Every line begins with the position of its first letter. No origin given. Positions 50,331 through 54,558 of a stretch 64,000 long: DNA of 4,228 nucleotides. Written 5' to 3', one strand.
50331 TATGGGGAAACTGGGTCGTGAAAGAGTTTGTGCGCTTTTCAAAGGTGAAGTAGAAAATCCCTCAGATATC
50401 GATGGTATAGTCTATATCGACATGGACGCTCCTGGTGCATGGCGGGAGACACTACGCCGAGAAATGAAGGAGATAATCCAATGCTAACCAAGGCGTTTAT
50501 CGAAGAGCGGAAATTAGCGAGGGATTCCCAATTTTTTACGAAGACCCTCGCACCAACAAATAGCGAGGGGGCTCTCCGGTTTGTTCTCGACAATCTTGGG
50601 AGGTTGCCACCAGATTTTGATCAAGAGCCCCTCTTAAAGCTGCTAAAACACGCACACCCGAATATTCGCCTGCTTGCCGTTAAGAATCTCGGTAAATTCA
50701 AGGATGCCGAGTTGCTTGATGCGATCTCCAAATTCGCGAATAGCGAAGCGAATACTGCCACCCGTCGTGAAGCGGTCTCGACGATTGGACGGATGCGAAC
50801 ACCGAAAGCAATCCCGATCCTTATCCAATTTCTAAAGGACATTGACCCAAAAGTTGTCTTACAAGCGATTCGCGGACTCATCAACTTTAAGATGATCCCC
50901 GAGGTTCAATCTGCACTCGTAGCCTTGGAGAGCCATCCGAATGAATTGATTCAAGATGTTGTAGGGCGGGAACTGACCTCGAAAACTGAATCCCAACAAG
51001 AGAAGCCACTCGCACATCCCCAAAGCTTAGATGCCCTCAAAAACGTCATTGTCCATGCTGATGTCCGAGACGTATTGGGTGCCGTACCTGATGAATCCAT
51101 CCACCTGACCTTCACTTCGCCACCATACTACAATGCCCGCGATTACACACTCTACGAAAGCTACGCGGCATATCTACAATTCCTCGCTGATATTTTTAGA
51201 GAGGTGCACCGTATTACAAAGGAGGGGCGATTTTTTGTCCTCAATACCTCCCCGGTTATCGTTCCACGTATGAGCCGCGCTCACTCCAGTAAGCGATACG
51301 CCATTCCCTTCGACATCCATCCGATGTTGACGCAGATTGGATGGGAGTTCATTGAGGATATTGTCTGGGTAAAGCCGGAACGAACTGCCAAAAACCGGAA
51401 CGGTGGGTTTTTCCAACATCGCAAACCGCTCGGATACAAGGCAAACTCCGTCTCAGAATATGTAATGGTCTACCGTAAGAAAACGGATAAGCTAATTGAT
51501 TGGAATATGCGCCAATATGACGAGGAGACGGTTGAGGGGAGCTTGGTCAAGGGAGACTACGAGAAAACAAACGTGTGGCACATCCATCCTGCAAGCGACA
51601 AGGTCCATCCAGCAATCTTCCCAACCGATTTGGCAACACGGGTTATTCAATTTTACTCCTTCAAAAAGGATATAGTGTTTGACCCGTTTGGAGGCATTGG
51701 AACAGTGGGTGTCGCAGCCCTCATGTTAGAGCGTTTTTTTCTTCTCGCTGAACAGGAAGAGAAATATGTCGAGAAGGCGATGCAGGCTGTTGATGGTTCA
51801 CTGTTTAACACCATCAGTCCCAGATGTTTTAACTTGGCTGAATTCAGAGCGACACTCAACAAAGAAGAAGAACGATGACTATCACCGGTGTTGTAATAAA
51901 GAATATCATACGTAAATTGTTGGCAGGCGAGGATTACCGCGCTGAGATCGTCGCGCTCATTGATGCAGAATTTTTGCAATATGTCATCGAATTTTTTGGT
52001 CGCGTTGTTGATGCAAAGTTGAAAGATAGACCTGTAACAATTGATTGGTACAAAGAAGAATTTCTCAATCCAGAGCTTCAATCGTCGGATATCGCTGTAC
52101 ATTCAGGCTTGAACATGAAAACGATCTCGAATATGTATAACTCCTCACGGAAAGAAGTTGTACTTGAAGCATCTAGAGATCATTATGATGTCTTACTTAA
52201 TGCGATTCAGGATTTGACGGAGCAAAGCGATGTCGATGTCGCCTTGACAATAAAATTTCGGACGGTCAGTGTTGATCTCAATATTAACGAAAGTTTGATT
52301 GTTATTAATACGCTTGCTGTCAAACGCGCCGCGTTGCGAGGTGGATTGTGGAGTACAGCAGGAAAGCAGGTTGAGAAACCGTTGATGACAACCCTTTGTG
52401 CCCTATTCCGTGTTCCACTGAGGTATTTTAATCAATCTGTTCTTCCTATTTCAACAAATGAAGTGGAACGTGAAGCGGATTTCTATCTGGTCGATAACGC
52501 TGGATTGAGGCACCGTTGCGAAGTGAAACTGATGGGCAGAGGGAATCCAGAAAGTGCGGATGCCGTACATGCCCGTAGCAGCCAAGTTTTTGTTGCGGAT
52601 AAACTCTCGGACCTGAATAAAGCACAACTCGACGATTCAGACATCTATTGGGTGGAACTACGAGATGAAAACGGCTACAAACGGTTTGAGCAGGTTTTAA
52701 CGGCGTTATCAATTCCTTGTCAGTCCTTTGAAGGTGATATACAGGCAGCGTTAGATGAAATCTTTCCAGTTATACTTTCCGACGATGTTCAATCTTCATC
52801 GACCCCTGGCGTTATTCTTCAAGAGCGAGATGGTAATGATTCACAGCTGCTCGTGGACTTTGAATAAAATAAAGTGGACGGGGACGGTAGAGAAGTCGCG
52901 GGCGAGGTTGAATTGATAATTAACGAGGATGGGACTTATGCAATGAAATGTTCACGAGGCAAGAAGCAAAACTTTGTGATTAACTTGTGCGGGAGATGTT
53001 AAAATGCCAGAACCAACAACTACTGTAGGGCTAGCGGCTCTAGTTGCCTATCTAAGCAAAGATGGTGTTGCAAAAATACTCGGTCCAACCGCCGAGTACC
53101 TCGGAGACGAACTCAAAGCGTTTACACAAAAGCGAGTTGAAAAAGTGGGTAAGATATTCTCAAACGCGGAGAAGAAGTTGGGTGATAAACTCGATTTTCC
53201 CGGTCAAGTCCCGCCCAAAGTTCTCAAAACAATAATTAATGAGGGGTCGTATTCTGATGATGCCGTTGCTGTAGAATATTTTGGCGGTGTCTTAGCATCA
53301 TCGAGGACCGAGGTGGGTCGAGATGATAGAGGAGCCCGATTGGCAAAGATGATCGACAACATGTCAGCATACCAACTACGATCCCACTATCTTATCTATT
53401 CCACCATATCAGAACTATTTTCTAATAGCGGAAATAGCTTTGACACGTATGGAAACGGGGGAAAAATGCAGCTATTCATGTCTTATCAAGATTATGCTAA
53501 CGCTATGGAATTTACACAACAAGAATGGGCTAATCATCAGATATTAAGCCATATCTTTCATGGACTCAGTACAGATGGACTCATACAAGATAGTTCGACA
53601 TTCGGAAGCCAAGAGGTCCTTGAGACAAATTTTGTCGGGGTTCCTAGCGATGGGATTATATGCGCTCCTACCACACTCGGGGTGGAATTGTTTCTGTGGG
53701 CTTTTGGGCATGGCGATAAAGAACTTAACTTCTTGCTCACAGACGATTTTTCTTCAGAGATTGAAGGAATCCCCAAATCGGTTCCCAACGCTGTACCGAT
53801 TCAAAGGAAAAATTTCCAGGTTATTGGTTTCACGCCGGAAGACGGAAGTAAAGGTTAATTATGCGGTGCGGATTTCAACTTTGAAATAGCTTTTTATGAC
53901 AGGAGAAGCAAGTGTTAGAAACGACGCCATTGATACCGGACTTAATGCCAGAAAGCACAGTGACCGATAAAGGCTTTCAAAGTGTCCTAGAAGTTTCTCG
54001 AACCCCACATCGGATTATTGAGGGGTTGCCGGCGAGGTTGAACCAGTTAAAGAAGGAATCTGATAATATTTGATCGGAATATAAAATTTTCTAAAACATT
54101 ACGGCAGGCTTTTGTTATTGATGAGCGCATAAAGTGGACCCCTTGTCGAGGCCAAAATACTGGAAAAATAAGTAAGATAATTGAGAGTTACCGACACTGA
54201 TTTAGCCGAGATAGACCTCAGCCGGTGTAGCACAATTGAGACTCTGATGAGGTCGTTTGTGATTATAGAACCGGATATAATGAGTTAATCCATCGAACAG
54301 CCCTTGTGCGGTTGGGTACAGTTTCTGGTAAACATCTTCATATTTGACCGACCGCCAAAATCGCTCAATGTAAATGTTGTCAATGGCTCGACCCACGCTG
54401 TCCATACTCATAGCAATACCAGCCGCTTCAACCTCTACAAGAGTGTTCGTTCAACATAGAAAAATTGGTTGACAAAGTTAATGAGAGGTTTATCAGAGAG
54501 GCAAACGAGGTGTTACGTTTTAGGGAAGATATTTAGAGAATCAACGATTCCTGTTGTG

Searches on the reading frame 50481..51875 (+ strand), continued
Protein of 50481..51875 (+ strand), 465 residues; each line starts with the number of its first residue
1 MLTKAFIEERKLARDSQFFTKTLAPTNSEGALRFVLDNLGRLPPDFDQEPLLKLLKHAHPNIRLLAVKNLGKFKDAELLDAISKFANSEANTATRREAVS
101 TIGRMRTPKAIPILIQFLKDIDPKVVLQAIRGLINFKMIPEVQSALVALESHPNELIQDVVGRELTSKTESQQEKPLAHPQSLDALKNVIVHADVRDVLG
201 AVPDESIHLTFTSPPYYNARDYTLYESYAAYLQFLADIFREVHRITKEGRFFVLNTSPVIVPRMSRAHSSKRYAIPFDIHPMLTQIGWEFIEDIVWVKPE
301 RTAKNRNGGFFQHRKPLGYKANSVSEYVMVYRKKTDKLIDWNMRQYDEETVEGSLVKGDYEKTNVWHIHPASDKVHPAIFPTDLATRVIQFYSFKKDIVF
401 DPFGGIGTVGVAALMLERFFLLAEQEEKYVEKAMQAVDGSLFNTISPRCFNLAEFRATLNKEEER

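Call 78: find_encoding_contigs(protein=P0124, flank=6000, max_places=3)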
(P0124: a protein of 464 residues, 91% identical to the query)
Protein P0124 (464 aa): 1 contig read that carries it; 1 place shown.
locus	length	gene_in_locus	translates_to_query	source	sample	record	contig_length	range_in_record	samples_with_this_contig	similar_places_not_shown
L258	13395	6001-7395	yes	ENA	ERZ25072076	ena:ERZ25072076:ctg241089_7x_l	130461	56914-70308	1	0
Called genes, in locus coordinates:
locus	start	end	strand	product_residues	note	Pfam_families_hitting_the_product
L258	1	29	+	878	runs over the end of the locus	PF00133:tRNA-synt_1, PF09334:tRNA-synt_1g, PF13603:tRNA-synt_1_2, PF08264:Anticodon_1, PF10458:Val_tRNA-synt_C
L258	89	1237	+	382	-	PF07992:Pyr_redox_2 (faint), PF01266:DAO, PF13450:NAD_binding_8 (weak), PF13454:NAD_binding_9 (faint)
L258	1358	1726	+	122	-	-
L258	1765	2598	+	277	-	PF05721:PhyH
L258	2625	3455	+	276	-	PF05721:PhyH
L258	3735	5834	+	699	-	PF05378:Hydant_A_N, PF01968:Hydantoinase_A, PF19278:Hydant_A_C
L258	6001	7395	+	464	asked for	PF13646:HEAT_2, PF03130:HEAT_PBS (faint), PF13646:HEAT_2, PF01555:N6_N4_Mtase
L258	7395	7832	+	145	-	PF09516:RE_CfrBI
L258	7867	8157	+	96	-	PF01527:HTH_Tnp_1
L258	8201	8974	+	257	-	PF13276:HTH_21, PF00665:rve, PF13683:rve_3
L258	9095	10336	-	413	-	-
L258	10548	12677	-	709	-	PF05569:Peptidase_M56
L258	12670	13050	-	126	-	PF03965:Penicillinase_R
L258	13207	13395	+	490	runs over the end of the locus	PF00884:Sulfatase, PF01663:Phosphodiest (faint), PF02995:DUF229 (weak), PF16347:SGSH_C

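Call 90: search_solved_structures(query=A3, max_evalue=0.001, show_alignments=0)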
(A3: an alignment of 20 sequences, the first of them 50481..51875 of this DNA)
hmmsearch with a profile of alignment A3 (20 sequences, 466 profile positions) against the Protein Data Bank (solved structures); distinct sequences matched with E-value up to 0.001: 33.
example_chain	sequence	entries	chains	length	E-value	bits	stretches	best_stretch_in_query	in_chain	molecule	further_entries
9sah_A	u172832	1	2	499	4.6e-32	114.5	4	38-169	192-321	E4-NB2 synthetic fusion protein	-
2zie_A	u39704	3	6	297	1.3e-26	96.5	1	192-437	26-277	Putative modification methylase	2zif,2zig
4zv6_A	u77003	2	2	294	5.6e-24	87.9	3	38-133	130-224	AlphaRep-7 | alpha-Rep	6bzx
6fsq_A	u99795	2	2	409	9.9e-18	67.3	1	36-150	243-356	alphaRep A3_bGFPD | A3_bGFPD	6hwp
6gwc_C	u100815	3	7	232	6.8e-17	64.5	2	39-150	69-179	iE5 ALPHAREP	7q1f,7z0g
4xl5_C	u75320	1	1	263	7.8e-17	64.3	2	38-150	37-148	bGFP-A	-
8s9n_A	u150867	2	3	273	3.3e-16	62.3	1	359-439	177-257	DNA cytosine-N4 methyltransferase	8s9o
8aw4_A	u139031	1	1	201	5e-16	61.6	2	38-162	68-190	ALPHAREP bB-E3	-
6ft5_A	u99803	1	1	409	1.2e-15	60.4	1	49-149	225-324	alphaRep A3_A3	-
8s9m_A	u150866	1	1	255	4.2e-15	58.6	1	359-439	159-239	DNA cytosine-N4 methyltransferase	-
6pbd_A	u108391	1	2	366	4.2e-14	55.3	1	185-439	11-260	Modification methylase CcrMI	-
6gx7_E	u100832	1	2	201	1.2e-13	53.8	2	49-150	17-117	iiiA5 ALPHAREP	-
1g60_A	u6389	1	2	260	5e-13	51.8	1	376-439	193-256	Adenine-specific Methyltransferase MboIIA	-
7p0h_A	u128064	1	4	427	9.2e-12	47.6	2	38-153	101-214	Helicobacter pylori ComF fused to an artificial alphaREP crystallization helper (named B2)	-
1boo_A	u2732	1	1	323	1.1e-10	44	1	374-445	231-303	PROTEIN (N-4 CYTOSINE-SPECIFIC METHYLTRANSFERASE PVU II)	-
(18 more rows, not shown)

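Call 94: search_protein_families(library=pfam, proteins=[L256:8812-9840:+], max_evalue=0.001)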
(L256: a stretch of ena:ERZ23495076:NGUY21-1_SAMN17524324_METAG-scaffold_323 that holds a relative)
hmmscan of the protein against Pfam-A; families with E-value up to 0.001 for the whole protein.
L256:8812-9840:+ (343 aa): 1 family
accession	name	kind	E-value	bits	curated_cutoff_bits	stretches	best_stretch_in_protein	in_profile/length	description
PF00459.30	Inositol_P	-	4.2e-40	138.4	27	1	29-332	13-266/271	Inositol monophosphatase family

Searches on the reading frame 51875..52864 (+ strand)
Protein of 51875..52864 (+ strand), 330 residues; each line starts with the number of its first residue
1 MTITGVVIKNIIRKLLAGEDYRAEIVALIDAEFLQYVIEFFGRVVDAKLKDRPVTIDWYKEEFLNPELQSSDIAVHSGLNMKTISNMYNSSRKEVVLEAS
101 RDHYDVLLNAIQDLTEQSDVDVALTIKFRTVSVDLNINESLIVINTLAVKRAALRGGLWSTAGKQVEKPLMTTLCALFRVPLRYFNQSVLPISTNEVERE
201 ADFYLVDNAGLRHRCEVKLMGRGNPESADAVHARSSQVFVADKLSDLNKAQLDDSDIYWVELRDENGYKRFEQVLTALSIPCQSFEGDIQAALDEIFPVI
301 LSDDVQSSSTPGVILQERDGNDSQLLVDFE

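Call 3: search_protein_families(library=pfam, proteins=[window:51875-52864:+], max_evalue=0.1)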
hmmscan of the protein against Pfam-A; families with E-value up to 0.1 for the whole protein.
window:51875-52864:+ (330 aa): 1 family
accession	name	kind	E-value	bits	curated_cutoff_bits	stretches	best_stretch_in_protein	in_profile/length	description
PF09516.16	RE_CfrBI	-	8e-25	88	25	1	8-248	4-256/257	CfrBI restriction endonuclease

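Call 4: search_protein_families(library=padloc, proteins=[window:51875-52864:+], max_evalue=0.1)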
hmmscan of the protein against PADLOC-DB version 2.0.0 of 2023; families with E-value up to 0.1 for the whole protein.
window:51875-52864:+ (330 aa): 1 family
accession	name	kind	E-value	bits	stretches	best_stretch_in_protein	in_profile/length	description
PDLC03496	REase_II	-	2e-96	321.2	1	1-287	1-295/311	Type II restriction enzyme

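Call 5: search_protein_families(library=ncbifam, proteins=[window:51875-52864:+], max_evalue=0.1)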
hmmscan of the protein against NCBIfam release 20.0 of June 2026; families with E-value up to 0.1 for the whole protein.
window:51875-52864:+ (330 aa): 0 families

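Call 74: search_dna_similar(query=window:51875-52864:+, collection=plasmids, mode=protein, max_rows=12)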
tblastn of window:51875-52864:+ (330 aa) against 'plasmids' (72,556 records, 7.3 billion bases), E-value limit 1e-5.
No match.

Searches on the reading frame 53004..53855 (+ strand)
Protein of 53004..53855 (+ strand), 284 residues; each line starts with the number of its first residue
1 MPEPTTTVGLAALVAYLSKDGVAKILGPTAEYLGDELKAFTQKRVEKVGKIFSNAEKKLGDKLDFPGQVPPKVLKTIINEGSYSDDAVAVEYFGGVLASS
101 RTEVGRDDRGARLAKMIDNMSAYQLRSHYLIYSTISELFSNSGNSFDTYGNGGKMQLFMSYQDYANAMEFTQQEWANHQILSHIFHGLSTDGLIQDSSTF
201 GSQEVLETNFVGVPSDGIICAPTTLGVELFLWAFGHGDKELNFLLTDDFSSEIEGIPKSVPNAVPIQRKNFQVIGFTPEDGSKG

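Call 3: search_protein_families(library=pfam, proteins=[window:53004-53855:+], max_evalue=0.1)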
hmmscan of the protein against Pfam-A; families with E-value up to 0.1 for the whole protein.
window:53004-53855:+ (284 aa): 0 families

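Call 4: search_protein_families(library=padloc, proteins=[window:53004-53855:+], max_evalue=0.1)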
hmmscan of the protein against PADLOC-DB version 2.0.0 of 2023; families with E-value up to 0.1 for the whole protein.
window:53004-53855:+ (284 aa): 0 families

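Call 5: search_protein_families(library=ncbifam, proteins=[window:53004-53855:+], max_evalue=0.1)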
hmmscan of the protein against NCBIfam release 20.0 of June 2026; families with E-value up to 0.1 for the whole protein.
window:53004-53855:+ (284 aa): 0 families

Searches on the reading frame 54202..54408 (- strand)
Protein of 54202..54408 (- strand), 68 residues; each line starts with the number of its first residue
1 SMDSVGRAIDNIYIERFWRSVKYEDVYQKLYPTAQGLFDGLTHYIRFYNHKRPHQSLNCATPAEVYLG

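Call 94: search_protein_families(library=pfam, proteins=[window:54202-54408:-], max_evalue=0.001)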
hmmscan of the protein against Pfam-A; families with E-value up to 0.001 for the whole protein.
window:54202-54408:- (68 aa): 2 families
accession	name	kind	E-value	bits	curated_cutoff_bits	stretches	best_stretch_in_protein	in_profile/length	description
PF13683.12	rve_3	-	3.4e-14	52.8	26.5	1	2-62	7-67/67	Integrase core domain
PF13333.12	rve_2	-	3.3e-06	27.6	22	1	15-64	1-50/56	Integrase core domain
